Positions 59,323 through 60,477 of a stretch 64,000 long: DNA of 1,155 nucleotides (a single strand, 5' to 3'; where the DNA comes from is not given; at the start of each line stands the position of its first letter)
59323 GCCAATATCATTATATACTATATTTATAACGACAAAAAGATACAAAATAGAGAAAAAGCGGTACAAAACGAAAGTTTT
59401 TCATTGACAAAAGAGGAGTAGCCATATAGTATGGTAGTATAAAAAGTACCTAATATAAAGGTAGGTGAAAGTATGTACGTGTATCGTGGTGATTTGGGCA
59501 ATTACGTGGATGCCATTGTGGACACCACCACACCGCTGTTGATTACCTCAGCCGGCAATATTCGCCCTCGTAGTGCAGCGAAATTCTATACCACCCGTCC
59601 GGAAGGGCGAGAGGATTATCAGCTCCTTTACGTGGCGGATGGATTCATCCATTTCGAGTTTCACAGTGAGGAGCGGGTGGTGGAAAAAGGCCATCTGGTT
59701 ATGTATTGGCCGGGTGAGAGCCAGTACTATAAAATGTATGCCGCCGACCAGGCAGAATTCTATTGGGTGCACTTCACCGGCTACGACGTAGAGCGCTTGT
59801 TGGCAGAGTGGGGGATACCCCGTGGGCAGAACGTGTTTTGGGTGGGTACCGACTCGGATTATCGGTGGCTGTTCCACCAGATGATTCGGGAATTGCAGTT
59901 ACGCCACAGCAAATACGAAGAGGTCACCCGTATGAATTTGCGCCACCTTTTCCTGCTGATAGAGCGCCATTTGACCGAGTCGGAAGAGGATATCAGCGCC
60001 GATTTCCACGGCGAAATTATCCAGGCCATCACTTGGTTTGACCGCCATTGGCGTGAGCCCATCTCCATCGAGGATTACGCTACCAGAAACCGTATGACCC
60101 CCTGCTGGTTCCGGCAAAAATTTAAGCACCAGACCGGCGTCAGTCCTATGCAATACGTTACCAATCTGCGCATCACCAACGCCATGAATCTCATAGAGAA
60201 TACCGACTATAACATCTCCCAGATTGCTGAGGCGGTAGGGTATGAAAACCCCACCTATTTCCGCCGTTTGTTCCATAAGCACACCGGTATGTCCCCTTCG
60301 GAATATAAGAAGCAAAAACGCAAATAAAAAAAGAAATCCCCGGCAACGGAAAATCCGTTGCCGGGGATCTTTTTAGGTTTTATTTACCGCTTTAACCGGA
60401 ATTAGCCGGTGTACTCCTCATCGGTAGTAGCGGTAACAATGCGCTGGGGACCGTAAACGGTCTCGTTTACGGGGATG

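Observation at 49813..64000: Three tandem giant paralogs combining a CBM array, an SGNH-like domain and a C-terminal metallophosphoesterase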

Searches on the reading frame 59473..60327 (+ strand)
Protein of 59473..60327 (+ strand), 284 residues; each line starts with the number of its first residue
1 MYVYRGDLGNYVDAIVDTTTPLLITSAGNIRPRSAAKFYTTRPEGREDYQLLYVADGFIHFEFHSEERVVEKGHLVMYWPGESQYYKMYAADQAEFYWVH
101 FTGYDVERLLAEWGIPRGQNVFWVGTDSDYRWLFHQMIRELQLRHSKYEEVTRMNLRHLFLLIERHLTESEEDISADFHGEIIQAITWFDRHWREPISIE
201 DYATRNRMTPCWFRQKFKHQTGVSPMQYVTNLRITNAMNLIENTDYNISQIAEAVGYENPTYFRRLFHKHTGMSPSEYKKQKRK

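Call 17: search_protein_families(library=pfam, proteins=[window:59473-60327:+], max_evalue=0.001)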
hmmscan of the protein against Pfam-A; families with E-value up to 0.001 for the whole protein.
window:59473-60327:+ (284 aa): 3 families
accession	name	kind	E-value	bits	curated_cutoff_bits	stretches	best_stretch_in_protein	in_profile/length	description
PF12833.13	HTH_18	-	2.4e-22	79.5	33.6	1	202-281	1-80/80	Helix-turn-helix domain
PF00165.29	HTH_AraC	-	2.6e-16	59.7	26.6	1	242-278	2-40/42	Bacterial regulatory helix-turn-helix proteins, AraC family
PF02311.25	AraC_binding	-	5.8e-08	33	21.1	1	40-144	15-119/135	AraC-like ligand binding domain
